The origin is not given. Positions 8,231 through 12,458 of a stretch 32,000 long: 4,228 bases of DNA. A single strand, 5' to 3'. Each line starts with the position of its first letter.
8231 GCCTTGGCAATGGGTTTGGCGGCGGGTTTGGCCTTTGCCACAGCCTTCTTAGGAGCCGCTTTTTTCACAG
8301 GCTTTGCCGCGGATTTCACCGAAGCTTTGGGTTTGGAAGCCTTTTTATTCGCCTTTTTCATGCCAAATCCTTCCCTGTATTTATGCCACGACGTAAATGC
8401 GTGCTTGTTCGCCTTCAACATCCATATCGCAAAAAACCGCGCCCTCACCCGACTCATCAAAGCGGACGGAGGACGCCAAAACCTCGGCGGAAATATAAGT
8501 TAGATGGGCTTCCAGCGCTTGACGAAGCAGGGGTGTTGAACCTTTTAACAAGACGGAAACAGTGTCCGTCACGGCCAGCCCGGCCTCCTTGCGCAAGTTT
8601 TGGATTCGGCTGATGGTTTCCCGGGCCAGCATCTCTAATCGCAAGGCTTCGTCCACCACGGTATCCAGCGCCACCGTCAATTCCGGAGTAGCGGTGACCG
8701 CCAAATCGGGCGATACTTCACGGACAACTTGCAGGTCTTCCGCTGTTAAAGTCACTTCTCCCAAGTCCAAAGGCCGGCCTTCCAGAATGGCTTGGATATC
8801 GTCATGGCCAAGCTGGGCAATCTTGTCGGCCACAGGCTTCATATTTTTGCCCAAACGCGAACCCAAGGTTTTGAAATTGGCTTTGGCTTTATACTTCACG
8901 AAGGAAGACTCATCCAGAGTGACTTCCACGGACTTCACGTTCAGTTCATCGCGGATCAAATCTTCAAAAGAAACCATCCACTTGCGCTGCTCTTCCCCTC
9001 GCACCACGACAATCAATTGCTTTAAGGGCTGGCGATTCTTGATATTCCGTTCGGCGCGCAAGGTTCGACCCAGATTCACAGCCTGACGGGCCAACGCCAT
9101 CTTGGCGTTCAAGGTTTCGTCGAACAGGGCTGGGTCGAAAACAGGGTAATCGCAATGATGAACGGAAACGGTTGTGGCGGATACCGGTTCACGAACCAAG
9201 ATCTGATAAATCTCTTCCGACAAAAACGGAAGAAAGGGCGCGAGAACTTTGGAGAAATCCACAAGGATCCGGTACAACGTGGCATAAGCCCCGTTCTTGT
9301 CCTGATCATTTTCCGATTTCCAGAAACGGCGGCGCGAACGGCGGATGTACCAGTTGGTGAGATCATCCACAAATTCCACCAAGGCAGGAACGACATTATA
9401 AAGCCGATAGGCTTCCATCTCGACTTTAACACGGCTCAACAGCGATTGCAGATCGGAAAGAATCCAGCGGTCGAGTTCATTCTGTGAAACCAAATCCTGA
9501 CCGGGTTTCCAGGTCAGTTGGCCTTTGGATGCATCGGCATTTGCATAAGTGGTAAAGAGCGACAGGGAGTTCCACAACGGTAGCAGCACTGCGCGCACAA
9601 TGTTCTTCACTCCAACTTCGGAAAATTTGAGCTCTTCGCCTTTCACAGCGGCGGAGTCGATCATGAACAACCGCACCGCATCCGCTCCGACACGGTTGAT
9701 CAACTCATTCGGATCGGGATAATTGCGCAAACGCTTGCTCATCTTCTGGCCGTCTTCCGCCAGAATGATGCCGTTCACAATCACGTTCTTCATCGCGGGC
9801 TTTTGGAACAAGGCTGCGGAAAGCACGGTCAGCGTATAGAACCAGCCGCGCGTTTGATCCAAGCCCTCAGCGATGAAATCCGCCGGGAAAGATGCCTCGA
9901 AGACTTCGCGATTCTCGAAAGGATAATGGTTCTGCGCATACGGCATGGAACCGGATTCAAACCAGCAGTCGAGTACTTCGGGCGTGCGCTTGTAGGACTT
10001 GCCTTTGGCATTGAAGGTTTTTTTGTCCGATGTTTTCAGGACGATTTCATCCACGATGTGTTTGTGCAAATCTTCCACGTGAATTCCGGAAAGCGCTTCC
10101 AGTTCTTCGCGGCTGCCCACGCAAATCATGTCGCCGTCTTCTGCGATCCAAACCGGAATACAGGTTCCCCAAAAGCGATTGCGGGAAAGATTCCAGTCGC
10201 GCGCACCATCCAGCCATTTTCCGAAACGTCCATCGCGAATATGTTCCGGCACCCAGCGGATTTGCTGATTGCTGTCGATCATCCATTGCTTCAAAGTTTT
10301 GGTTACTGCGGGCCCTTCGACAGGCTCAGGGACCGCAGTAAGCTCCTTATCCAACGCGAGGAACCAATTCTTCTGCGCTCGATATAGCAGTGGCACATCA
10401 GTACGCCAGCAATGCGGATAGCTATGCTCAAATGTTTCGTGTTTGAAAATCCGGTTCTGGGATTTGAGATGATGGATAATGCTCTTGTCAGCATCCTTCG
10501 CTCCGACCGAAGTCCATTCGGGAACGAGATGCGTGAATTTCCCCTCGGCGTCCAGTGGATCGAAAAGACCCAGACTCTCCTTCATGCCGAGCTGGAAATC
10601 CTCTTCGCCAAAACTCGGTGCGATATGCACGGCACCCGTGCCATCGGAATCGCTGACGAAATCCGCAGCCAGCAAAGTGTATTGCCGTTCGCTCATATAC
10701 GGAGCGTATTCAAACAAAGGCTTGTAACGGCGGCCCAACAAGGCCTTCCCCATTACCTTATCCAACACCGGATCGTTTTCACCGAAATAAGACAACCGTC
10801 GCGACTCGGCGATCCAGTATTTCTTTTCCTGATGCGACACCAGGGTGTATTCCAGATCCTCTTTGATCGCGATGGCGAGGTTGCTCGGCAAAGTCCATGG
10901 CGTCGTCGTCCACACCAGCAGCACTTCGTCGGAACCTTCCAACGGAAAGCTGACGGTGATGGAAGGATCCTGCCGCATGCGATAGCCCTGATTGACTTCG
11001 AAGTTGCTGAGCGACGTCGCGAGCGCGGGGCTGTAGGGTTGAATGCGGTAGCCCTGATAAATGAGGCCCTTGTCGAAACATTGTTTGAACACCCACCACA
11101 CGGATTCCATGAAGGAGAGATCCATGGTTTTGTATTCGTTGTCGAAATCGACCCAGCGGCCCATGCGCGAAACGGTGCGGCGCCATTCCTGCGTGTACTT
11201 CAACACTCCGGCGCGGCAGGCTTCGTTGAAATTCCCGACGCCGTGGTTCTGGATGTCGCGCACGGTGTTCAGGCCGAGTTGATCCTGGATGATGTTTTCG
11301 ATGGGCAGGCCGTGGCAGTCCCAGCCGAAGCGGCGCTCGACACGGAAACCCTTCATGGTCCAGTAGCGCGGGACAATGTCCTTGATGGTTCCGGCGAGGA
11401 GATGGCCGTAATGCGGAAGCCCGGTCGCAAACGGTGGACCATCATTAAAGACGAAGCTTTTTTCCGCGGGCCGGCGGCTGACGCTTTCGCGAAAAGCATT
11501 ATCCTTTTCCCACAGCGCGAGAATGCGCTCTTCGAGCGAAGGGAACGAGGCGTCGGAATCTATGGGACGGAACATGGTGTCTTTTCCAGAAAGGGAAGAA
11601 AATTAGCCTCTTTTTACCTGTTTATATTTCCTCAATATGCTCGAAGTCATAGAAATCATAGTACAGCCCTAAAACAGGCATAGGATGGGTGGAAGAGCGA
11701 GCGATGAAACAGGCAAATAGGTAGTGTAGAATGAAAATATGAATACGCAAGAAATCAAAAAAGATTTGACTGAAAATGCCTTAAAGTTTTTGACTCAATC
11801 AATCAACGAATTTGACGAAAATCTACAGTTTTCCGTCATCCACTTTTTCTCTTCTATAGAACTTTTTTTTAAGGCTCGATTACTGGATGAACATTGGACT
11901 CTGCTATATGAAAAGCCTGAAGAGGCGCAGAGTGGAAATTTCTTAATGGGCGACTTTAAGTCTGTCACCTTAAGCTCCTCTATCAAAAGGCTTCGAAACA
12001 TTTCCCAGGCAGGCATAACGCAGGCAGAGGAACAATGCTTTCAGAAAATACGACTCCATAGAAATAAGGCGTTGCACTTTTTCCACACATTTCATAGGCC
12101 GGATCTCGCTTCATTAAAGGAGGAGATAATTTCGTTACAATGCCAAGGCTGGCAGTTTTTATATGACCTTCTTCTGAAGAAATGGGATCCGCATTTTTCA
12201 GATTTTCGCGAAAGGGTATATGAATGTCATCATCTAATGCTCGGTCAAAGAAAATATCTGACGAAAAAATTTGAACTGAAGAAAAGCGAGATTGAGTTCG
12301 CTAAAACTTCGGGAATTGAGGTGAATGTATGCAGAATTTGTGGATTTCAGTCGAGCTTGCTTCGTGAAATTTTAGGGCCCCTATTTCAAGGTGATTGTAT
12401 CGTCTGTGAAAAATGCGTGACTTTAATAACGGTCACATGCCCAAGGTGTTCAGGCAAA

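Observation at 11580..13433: AT-rich islet encoding an uncharacterised HEPN-like/multi-zinc-ribbon protein next to a ParE/RelE toxin-antitoxin pair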

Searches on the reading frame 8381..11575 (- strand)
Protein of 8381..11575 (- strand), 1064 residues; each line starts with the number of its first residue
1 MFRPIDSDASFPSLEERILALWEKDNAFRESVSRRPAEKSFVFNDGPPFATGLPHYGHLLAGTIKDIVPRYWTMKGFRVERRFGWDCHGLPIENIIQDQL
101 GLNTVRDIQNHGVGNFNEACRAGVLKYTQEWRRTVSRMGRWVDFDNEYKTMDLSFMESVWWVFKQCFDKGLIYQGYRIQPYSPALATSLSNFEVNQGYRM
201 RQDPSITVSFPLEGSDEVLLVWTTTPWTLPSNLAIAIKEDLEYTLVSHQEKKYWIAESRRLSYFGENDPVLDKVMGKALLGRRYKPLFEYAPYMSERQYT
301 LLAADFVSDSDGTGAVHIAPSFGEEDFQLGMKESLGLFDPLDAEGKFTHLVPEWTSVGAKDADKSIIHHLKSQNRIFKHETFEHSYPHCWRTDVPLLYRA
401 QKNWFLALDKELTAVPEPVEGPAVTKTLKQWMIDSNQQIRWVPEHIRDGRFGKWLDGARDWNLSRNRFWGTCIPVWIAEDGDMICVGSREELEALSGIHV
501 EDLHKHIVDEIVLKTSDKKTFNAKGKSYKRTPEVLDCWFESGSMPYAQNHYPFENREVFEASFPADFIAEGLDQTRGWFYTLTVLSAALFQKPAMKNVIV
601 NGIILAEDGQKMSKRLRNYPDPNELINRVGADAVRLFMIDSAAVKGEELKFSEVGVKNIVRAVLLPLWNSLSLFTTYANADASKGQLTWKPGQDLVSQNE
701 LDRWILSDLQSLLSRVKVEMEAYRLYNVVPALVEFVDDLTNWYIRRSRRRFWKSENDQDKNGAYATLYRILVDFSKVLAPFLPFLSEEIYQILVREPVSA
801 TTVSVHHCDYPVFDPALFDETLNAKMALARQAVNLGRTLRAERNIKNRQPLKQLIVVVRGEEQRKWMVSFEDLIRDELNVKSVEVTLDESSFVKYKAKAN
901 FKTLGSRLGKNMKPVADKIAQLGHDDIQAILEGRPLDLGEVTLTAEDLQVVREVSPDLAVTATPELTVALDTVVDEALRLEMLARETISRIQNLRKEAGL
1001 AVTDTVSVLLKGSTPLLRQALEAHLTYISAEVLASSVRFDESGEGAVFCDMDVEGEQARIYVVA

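Call 24: find_related_loci(query=window:8381-11575:-, collection=genome_contigs, flank=8000)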
Query window:8381-11575:- (1064 aa) in genome_contigs; peptide patterns used: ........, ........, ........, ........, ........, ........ (x = any residue, [..] = any of these).
599 stretches matched a pattern (row limit reached: there are more); 597 encode a relative of the query (tblastn E <= 1e-3); the best 80 are kept; 80 distinct loci.
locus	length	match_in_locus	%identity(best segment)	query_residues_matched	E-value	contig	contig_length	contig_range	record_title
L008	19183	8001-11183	80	1-1062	0e+0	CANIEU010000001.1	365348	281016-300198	MAG: Fibrobacteres bacterium isolate RH-14apr17-165 genome assembly, contig: RH-14apr17-C24, whole genome shotgun sequen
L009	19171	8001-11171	77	1-1060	0e+0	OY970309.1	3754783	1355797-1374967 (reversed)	MAG: uncultured Fibrobacteria bacterium isolate MFD05502.bin.1.3 genome assembly, chromosome: 1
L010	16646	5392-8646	72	1-1062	0e+0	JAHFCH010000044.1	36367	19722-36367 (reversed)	MAG: Fibrobacteres bacterium isolate nzgw217 NODE_610_length_36368_cov_4.420862, whole genome shotgun sequence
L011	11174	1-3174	72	17-1058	0e+0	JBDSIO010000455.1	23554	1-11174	MAG: Fibrobacteria bacterium isolate cluster1_bin.300 k127_212780, whole genome shotgun sequence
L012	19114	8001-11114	72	1-1039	0e+0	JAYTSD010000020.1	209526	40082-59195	MAG: Fibrobacteria bacterium isolate GFS_4934 GFS_4934_19, whole genome shotgun sequence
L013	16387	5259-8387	65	1-1048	0e+0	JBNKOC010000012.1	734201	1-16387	MAG: Fibrobacteria bacterium isolate G1G2.bin.43.orig k141_1435977, whole genome shotgun sequence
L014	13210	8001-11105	60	1-1037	0e+0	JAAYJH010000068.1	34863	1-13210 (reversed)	MAG: Fibrobacter sp. isolate AS10tlH2TH_258 156338_AS10, whole genome shotgun sequence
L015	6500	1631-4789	60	1-1055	0e+0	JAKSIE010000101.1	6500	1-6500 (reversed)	MAG: Fibrobacter sp. isolate Horse_feces13 MAG013_101, whole genome shotgun sequence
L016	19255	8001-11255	58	1-1063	0e+0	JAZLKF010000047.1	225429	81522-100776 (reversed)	MAG: Fibrobacter sp. isolate T1900044960_TA20190018.MAGScoT_cleanbin_000013 SGB_3927_k141_674991, whole genome shotgun s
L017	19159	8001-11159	60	1-1055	0e+0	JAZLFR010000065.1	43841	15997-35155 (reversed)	MAG: Fibrobacteraceae bacterium isolate T1900045002_TA20190064.MAGScoT_cleanbin_000015 SGB_4315_k141_305577, whole genom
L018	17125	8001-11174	59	1-1064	0e+0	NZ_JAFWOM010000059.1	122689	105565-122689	MAG: Fibrobacter sp. isolate RGIG5926 Sheep_Omasum-1__c399895, whole genome shotgun sequence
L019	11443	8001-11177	59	1-1063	0e+0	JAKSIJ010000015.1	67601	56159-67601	MAG: Fibrobacter sp. isolate Horse_feces18 MAG018_15, whole genome shotgun sequence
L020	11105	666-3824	59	1-1055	0e+0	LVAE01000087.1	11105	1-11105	MAG: Fibrobacterales bacterium Fibro_02 Fibro_02_contig_64542, whole genome shotgun sequence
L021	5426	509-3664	59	1-1054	0e+0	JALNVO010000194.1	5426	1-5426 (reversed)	MAG: Fibrobacteraceae bacterium isolate SO_2016_CLC_T2 bin 12 scaffold29148_PH3_Jul20_2016, whole genome shotgun sequenc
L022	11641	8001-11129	59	1-1045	0e+0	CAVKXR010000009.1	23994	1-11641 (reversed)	Oscillospiraceae bacterium isolate H07688-L1_cleanbin_000002 genome assembly, contig: Spades_H07688-L1_contig_227, whole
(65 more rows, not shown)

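Call 63: search_protein_families(library=pfam, proteins=[window:8381-11575:-], max_evalue=0.00001)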
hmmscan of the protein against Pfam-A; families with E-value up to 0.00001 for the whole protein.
window:8381-11575:- (1064 aa): 4 families
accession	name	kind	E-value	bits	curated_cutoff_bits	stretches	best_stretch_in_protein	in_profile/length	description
PF00133.28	tRNA-synt_1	-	2.5e-134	448.6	22.7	1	18-648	2-412/414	tRNA synthetases class I (I, L, M and V)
PF19302.4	DUF5915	-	3.7e-50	170.6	27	1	871-1062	1-192/195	Domain of unknown function (DUF5915)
PF08264.19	Anticodon_1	-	1.1e-34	119.9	25.1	1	702-852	1-145/148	Anticodon-binding domain of tRNA ligase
PF09334.17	tRNA-synt_1g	-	4.5e-13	49.2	20.1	0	48-192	8-133/391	tRNA synthetases class I (M)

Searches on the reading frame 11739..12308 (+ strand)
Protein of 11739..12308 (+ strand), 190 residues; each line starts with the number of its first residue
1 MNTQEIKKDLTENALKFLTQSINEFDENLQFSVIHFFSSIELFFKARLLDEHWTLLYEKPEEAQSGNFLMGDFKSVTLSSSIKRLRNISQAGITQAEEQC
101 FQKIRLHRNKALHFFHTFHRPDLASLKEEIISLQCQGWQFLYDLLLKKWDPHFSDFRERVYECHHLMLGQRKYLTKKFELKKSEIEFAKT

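Call 59: predict_structure(alignment_id=A4)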
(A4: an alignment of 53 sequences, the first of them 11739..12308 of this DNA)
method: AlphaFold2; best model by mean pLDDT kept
length: 190 residues; sequences in the alignment: 53
mean_pLDDT: 94.1   pTM: 0.90
mean pLDDT of the five models: 94.1, 93.9, 93.8, 93.6, 93.2
residues with pLDDT >= 90: 163; 70-90: 20; 50-70: 7; < 50: 0
segments of 3 or more residues with pLDDT < 50: none
pLDDT, mean of each block of 10 residues (from residue 1): 96 99 94 98 98 97 97 97 94 94 96 72 86 96 97 98 96 90 93
secondary structure, 60 per line:
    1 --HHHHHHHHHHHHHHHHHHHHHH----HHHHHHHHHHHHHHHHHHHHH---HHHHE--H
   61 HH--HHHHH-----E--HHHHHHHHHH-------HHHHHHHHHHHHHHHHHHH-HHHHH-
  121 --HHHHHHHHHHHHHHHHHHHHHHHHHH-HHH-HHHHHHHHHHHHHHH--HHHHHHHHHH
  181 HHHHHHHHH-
elements in order: H3-24 H29-49 H53-56 H65-69 H78-87 H95-113 H115-119 H123-148 H154-168 H171-189

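Call 61: fold_search(model_id=the predicted structure, library=pdb)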
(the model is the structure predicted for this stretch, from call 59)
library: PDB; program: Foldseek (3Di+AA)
matches with E <= 10: 115; with E <= 0.001: 0
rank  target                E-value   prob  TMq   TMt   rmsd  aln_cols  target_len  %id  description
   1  2hsb                  2.8e-01  0.99  0.45  0.63   5.5       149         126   13  Crystal structure of a hepn domain containing protein (af_0298) from archaeoglobus fulgidus at 1.95 A resolution (released 2006-08-15)
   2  7bxo_D                8.0e-01  0.51  0.33  0.41   7.4       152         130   14  Crystal structure of the toxin-antitoxin with AMP-PNP (released 2020-09-30)
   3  7bxo_F                1.3e+00  0.38  0.31  0.40   7.8       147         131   17  Crystal structure of the toxin-antitoxin with AMP-PNP (released 2020-09-30)
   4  9uy3_R                1.5e+00  0.12  0.24  0.18  16.9       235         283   14  Anamorelin bound growth hormone secretagogue receptor in complex with Gq (released 2025-07-02)
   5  6pu7_A                1.5e+00  0.09  0.21  0.13  16.9       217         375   12  Human IDO1 in complex with compound 17 (N-{2-[(4-{N-[(7S)-4-fluorobicyclo[4.2.0]octa-1,3,5-trien-7-yl]-N'-hydroxycarba (released 2019-12-04)
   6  2v0o_B                1.5e+00  0.04  0.15  0.11  35.5       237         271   11  FCHO2 F-BAR domain (released 2007-06-26)
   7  6m6u_D                1.9e+00  0.28  0.30  0.37   8.0       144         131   12  Crystal structure the toxin-antitoxin MntA-HpeT mutant-D39ED41E (released 2020-09-30)
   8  8jbb_A                2.2e+00  0.47  0.41  0.19   8.1       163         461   20  Crystal Structure of the Csm6 from Thermus thermophilus HB8 in complex with A2>p (released 2023-12-13)
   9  6m6w_B                2.2e+00  0.25  0.30  0.38   8.4       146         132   14  Crystal structure the toxin-antitoxin MntA-HpeT mutant-Y104A (released 2020-09-30)
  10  8xeh_B                2.5e+00  0.25  0.34  0.44   7.9       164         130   13  Crystal structure of HEPN-MNT complex (released 2024-12-18)
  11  5ecf_J                2.6e+00  0.08  0.21  0.26  13.1       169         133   14  Ligand binding domain 1 of Penicillium marneffei MP1 protein complexed with arachidonic acids (released 2016-10-19)
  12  6m6u_I                2.7e+00  0.18  0.29  0.37  10.2       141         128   13  Crystal structure the toxin-antitoxin MntA-HpeT mutant-D39ED41E (released 2020-09-30)
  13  6o6f_A                2.7e+00  0.06  0.19  0.22  12.9       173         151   12  Co-crystal structure of Mcl1 with inhibitor (released 2019-05-15)
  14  7bxo_G                2.9e+00  0.15  0.31  0.40   8.4       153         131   14  Crystal structure of the toxin-antitoxin with AMP-PNP (released 2020-09-30)
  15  1wty_C                3.0e+00  0.44  0.39  0.57   5.5       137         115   14  Crystal structure of a probable nucleotidyl transferase protein from thermus thermophilus HB8 (released 2004-12-07)
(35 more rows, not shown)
